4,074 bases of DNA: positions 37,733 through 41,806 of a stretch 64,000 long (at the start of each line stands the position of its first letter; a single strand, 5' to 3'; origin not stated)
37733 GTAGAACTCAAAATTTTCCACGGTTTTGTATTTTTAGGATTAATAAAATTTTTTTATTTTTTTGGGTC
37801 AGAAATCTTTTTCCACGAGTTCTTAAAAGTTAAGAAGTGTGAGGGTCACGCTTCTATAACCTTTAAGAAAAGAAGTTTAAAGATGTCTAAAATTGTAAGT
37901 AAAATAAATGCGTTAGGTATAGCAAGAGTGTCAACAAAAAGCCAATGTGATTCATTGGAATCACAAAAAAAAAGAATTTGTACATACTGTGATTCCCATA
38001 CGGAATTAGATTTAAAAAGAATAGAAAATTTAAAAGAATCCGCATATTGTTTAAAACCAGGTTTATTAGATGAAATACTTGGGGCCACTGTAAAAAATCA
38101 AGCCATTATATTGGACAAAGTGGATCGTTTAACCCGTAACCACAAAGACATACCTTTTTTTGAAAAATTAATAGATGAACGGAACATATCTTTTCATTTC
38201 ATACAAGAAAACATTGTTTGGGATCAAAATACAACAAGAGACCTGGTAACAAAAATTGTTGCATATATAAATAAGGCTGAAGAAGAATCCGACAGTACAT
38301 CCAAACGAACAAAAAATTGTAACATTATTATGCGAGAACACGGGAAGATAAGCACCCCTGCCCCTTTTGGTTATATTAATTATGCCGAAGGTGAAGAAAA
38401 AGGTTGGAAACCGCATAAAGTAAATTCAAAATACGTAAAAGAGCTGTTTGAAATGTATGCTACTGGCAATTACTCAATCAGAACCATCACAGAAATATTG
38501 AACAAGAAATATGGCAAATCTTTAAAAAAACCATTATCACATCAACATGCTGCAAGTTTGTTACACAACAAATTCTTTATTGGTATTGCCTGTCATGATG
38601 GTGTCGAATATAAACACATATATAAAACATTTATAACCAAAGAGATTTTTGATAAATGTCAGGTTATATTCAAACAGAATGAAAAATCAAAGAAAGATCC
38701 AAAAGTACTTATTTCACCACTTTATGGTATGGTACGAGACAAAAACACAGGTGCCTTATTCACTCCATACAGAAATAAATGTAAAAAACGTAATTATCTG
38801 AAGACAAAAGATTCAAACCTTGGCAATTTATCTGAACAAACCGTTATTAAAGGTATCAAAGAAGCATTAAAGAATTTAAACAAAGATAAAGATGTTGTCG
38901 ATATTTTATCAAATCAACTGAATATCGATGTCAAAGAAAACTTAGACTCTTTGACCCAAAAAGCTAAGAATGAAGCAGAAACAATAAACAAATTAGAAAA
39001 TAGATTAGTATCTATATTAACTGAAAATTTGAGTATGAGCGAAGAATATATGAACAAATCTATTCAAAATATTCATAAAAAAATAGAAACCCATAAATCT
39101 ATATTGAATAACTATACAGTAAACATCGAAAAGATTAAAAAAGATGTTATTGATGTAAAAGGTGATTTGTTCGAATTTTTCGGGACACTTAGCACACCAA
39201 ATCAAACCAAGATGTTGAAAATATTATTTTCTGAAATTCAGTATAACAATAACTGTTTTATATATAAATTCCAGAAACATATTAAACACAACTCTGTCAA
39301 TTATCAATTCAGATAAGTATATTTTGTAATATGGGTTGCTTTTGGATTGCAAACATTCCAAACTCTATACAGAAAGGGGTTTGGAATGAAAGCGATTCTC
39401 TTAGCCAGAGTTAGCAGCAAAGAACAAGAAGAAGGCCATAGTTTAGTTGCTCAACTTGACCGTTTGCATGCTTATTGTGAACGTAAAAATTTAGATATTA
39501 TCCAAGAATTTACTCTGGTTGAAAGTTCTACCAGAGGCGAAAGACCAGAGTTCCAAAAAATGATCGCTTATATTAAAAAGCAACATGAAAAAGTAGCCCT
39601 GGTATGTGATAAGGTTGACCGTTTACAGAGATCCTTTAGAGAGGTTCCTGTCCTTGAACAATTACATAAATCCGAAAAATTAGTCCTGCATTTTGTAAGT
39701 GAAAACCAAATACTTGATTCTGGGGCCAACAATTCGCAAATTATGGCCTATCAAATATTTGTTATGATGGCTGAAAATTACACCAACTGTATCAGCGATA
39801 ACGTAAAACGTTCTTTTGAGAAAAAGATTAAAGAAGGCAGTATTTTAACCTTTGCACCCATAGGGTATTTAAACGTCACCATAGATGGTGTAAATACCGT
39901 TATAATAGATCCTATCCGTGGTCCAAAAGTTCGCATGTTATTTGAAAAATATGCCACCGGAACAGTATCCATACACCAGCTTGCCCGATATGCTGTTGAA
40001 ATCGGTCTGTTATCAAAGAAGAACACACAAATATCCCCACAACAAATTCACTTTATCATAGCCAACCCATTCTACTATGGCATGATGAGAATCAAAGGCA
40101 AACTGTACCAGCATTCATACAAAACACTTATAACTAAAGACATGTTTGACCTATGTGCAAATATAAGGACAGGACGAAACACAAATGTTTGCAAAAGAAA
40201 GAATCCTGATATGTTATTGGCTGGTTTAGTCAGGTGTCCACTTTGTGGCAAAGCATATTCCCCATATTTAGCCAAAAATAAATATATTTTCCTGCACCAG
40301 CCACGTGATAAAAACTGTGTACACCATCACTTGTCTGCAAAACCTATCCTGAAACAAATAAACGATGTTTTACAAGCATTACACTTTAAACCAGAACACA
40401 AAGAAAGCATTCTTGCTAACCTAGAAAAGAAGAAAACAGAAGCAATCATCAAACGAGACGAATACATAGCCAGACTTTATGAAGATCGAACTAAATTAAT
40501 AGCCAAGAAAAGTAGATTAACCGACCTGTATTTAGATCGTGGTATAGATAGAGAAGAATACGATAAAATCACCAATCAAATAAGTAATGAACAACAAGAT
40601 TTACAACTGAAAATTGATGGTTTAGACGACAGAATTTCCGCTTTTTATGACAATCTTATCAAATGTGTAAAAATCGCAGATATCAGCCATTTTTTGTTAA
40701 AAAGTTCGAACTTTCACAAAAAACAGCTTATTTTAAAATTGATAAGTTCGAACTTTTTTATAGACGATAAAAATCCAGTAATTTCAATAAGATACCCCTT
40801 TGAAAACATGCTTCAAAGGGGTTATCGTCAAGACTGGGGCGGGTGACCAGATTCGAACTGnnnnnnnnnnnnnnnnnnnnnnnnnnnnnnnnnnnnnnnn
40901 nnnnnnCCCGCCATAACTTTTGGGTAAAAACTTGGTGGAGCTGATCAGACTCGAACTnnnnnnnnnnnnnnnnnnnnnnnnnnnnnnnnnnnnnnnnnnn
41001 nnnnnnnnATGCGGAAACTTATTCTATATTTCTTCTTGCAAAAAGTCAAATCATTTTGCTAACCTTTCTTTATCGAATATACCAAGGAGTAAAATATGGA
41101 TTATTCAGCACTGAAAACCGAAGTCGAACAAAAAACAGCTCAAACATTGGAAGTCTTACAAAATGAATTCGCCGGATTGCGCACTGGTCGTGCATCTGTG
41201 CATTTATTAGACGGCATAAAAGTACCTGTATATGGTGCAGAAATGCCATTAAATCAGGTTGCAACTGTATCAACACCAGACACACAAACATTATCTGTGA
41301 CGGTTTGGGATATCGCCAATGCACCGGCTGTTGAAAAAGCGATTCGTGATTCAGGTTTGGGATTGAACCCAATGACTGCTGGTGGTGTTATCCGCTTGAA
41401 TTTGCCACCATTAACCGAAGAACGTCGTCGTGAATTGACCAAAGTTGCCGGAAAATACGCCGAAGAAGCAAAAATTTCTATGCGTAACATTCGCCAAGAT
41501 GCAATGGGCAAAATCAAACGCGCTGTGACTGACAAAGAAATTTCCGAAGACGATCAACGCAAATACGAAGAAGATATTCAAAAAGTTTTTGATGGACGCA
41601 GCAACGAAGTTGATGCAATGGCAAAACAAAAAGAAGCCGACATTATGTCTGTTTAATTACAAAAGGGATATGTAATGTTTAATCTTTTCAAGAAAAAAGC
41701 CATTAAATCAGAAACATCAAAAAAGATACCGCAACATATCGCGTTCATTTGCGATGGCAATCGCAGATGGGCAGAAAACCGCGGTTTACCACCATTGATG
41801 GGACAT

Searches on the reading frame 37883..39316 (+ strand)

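Call 62: search_protein_families(library=pfam, proteins=[window:37883-39316:+], max_evalue=0.001)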
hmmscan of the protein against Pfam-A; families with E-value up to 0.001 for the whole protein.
window:37883-39316:+ (477 aa): 2 families
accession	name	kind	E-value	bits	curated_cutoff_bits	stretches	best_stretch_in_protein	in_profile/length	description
PF00239.26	Resolvase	-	1.2e-15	58.3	23.3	1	11-145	2-134/145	Resolvase, N terminal domain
PF07508.19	Recombinase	-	6.9e-09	36.3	21.1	1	181-266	3-102/102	Recombinase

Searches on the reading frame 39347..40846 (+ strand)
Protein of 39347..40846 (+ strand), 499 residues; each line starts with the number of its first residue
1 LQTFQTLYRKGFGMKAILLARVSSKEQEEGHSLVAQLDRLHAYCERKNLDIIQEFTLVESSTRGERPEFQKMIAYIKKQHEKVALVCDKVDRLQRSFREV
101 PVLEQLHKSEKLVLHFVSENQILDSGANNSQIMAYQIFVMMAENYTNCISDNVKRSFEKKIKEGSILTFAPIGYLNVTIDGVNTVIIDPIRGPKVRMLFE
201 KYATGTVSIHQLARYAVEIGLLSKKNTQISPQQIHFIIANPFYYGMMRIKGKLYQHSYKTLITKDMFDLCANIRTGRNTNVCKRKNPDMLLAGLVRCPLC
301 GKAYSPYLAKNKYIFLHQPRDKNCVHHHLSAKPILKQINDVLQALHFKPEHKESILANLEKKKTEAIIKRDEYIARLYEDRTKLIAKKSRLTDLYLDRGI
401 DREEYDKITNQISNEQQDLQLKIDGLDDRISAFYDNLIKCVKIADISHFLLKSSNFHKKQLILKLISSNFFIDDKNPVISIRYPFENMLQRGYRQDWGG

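Call 62: search_protein_families(library=pfam, proteins=[window:39347-40846:+], max_evalue=0.001)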
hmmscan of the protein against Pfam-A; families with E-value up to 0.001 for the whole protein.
window:39347-40846:+ (499 aa): 3 families
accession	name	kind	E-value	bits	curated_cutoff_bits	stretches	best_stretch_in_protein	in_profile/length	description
PF00239.26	Resolvase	-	1.1e-20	74.7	23.3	1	16-164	1-143/145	Resolvase, N terminal domain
PF07508.19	Recombinase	-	1.5e-11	44.9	21.1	1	193-276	5-101/102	Recombinase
PF13408.12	Zn_ribbon_recom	-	0.00055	20.7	25.3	0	290-342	1-57/58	Recombinase zinc beta ribbon domain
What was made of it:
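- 37883..40846 (+): Two tandem large serine recombinases at the right edge of the island, abutting the tRNA-His 3' end. Call 62 (Resolvase + Recombinase domains in both).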

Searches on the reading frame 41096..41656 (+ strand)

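Call 62: search_protein_families(library=pfam, proteins=[window:41096-41656:+], max_evalue=0.001)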
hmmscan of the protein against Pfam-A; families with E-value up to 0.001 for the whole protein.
window:41096-41656:+ (186 aa): 1 family
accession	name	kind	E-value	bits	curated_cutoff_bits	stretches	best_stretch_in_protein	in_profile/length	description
PF01765.24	RRF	-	5.9e-62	208.8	29.7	1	21-184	1-164/164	Ribosome recycling factor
